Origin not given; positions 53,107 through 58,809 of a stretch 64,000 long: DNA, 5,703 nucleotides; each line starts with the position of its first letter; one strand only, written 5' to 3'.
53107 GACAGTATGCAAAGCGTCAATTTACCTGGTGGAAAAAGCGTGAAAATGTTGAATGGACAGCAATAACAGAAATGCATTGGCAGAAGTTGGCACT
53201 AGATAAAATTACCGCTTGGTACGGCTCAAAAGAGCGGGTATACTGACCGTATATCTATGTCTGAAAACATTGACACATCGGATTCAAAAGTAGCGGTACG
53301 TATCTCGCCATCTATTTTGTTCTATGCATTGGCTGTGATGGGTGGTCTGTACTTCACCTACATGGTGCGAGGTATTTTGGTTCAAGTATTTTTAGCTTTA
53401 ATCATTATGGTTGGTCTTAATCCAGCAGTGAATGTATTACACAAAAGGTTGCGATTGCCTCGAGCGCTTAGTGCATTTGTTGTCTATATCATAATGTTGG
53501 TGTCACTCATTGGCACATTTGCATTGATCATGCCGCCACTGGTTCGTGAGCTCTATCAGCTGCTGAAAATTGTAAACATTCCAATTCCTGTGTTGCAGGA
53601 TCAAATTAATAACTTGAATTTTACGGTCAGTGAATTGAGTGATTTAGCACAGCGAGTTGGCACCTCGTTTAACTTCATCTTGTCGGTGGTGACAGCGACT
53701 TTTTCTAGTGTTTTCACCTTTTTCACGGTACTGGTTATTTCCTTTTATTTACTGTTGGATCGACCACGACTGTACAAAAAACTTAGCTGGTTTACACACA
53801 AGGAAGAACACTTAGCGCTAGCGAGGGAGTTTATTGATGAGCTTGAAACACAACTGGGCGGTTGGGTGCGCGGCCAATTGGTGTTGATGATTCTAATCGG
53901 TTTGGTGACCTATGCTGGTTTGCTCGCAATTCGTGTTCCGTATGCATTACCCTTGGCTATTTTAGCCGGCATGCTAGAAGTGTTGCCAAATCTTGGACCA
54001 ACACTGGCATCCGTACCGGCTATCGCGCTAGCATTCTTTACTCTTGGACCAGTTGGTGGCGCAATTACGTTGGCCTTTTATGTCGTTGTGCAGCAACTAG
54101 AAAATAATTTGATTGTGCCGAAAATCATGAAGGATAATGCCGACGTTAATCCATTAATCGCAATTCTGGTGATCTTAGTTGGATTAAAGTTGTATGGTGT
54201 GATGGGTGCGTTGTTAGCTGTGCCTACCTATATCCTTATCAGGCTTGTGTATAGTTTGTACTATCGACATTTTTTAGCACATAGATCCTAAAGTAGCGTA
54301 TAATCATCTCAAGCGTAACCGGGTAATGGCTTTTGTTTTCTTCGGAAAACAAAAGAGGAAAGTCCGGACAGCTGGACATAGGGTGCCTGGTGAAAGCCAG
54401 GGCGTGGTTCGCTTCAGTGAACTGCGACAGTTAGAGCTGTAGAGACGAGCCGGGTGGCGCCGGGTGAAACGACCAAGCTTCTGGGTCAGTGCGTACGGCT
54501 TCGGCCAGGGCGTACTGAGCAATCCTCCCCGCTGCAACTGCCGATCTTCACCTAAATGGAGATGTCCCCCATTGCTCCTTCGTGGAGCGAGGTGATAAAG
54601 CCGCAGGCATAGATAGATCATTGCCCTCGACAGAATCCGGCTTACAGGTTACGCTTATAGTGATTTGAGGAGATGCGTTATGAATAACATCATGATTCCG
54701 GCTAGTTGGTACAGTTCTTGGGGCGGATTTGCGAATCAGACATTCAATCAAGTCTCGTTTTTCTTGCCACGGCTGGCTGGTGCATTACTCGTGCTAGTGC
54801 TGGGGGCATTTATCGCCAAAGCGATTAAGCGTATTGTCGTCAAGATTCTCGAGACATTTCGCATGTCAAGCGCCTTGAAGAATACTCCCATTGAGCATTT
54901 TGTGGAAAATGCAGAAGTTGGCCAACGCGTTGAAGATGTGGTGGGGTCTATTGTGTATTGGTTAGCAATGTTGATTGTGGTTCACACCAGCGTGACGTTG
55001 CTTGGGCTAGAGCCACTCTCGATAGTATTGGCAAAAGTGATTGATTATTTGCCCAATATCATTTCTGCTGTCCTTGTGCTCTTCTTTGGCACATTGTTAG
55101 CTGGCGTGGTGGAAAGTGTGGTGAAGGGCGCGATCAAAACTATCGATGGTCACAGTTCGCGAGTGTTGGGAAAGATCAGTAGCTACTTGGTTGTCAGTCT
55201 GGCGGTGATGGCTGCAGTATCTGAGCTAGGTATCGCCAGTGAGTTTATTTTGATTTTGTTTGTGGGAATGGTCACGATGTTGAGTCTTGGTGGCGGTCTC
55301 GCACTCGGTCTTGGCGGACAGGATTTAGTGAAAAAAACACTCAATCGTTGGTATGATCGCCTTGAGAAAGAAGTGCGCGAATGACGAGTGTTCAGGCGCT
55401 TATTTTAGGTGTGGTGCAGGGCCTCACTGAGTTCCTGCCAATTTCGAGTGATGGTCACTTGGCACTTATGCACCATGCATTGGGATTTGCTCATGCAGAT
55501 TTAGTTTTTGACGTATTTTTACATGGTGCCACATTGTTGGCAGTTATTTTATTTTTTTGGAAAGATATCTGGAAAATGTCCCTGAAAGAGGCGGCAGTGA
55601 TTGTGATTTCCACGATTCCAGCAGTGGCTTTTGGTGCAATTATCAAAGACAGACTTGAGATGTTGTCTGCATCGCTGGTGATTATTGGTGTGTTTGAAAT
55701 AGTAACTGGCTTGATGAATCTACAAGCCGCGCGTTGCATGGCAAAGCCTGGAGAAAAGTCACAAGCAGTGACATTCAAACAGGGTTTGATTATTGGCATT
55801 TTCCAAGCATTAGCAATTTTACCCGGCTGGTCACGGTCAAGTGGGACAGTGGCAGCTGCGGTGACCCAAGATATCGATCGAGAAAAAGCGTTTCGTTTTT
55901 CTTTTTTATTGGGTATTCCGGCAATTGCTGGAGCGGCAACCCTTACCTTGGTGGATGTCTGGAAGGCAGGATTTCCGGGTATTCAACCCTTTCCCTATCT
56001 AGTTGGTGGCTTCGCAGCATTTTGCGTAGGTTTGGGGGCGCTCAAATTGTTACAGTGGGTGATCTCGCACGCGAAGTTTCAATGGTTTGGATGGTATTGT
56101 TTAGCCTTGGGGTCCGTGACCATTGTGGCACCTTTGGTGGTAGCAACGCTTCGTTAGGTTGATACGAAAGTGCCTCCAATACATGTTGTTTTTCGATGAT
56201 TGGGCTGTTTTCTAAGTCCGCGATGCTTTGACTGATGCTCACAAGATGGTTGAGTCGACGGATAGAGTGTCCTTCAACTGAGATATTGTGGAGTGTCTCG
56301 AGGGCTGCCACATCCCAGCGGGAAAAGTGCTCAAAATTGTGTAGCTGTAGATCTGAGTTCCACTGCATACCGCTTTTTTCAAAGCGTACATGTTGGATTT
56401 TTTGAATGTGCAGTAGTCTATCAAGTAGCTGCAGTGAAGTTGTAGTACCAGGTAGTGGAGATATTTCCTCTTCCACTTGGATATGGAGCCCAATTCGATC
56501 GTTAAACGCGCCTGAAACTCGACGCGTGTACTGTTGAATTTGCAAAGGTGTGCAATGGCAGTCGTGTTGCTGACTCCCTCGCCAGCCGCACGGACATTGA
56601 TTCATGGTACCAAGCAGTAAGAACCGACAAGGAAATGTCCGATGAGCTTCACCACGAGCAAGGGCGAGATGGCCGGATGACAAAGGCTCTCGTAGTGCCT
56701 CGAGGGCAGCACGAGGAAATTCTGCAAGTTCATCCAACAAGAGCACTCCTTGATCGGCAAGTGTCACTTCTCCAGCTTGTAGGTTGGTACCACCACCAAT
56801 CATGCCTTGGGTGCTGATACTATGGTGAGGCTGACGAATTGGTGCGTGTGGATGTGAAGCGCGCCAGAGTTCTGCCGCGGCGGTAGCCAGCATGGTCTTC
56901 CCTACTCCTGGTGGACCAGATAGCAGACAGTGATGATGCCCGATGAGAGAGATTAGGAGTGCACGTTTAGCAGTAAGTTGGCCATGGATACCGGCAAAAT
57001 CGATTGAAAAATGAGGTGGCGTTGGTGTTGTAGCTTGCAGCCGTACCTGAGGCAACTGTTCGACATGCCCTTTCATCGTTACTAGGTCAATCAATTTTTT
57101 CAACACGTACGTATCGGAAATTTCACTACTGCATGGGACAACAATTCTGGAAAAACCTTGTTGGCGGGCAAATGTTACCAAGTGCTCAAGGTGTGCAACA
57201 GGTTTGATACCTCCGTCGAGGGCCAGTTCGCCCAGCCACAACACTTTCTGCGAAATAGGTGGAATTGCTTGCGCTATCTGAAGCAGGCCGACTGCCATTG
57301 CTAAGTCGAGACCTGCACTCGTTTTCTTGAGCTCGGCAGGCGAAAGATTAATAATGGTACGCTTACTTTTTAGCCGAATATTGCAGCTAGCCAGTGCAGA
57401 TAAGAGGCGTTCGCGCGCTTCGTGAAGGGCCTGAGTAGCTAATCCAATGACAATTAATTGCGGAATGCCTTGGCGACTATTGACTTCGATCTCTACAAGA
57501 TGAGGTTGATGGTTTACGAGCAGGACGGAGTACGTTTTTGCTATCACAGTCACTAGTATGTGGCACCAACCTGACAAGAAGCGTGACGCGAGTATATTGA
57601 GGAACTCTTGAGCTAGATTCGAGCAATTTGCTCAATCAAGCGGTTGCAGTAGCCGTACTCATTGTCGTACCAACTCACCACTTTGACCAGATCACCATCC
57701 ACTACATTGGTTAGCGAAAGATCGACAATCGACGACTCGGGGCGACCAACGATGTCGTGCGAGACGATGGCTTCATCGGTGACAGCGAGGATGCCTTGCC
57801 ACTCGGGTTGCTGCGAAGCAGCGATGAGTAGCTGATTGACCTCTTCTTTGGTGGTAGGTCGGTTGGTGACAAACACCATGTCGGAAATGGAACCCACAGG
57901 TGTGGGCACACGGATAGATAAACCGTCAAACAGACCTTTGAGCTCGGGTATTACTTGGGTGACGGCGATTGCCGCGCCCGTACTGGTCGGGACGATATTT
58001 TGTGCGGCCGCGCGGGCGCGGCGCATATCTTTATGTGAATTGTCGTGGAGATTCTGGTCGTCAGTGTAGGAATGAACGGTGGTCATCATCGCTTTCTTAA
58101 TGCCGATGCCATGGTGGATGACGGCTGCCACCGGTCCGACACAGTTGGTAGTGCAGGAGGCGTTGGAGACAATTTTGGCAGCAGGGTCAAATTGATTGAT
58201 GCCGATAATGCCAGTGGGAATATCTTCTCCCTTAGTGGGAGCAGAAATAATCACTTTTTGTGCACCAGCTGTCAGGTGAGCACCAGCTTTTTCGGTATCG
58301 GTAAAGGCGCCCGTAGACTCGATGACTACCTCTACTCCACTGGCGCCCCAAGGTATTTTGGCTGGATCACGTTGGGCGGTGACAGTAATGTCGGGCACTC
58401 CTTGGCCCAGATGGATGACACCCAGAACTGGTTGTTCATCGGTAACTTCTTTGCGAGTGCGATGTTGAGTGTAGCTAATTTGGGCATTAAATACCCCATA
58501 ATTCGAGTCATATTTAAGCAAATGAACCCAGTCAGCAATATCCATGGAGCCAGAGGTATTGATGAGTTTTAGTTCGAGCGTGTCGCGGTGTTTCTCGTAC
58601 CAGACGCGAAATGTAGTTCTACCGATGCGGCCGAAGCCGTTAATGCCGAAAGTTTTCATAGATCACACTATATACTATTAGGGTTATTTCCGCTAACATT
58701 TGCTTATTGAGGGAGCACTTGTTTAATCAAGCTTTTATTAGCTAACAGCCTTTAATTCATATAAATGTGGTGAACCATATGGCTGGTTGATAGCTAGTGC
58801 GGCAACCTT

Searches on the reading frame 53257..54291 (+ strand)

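Call 9: search_protein_families(library=pfam, proteins=[window:53257-54291:+], max_evalue=0.0001)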
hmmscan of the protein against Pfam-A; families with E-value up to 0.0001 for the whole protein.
window:53257-54291:+ (344 aa): 1 family
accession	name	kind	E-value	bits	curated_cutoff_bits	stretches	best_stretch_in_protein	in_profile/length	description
PF01594.21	AI-2E_transport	-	1.4e-57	195.8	34.3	1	22-332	3-323/327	AI-2E family transporter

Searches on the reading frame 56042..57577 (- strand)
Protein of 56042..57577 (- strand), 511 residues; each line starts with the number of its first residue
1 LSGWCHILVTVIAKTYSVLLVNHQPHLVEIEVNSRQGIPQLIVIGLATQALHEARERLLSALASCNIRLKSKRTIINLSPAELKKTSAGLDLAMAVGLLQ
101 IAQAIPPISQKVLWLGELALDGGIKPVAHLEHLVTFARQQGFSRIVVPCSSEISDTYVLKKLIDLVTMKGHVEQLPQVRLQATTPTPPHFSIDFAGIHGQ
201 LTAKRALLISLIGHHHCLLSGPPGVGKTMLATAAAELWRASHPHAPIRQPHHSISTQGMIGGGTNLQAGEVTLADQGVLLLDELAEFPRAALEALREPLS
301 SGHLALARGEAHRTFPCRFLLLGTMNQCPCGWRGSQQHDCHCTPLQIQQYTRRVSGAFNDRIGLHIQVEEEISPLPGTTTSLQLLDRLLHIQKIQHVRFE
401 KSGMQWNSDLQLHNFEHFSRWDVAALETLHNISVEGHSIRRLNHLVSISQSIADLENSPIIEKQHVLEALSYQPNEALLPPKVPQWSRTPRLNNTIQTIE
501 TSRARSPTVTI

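Call 9: search_protein_families(library=pfam, proteins=[window:56042-57577:-], max_evalue=0.0001)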
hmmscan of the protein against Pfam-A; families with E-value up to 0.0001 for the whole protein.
window:56042-57577:- (511 aa): 6 families
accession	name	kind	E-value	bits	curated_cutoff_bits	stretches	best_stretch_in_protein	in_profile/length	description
PF01078.27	Mg_chelatase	-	3.2e-59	200.3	20.3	2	243-370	74-201/207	Magnesium chelatase, subunit ChlI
PF13541.12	ChlI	-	1.1e-29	103.2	27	1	30-149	1-119/121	Subunit ChlI of Mg-chelatase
PF13335.12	Mg_chelatase_C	-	8.3e-11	42.8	26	1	380-472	3-93/94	Magnesium chelatase, subunit ChlI C-terminal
PF07728.20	AAA_5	-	1.2e-07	32.3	22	1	216-329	1-125/139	AAA domain (dynein-related subfamily)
PF00493.29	MCM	-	1e-05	25.2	23.3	1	209-327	52-173/224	MCM P-loop domain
PF00004.35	AAA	-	5.3e-05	24.1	21.2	0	217-285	1-67/131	ATPase family associated with various cellular activities (AAA)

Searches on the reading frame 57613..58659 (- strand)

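Call 9: search_protein_families(library=pfam, proteins=[window:57613-58659:-], max_evalue=0.0001)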
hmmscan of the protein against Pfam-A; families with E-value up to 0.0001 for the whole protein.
window:57613-58659:- (348 aa): 2 families
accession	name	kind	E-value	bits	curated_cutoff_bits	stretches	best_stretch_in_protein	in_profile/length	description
PF02800.25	Gp_dh_C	-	6.9e-58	195.1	24.4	1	176-331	3-158/158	Glyceraldehyde 3-phosphate dehydrogenase, C-terminal domain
PF00044.30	Gp_dh_N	-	4.9e-24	85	31.7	1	5-121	4-100/101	Glyceraldehyde 3-phosphate dehydrogenase, NAD binding domain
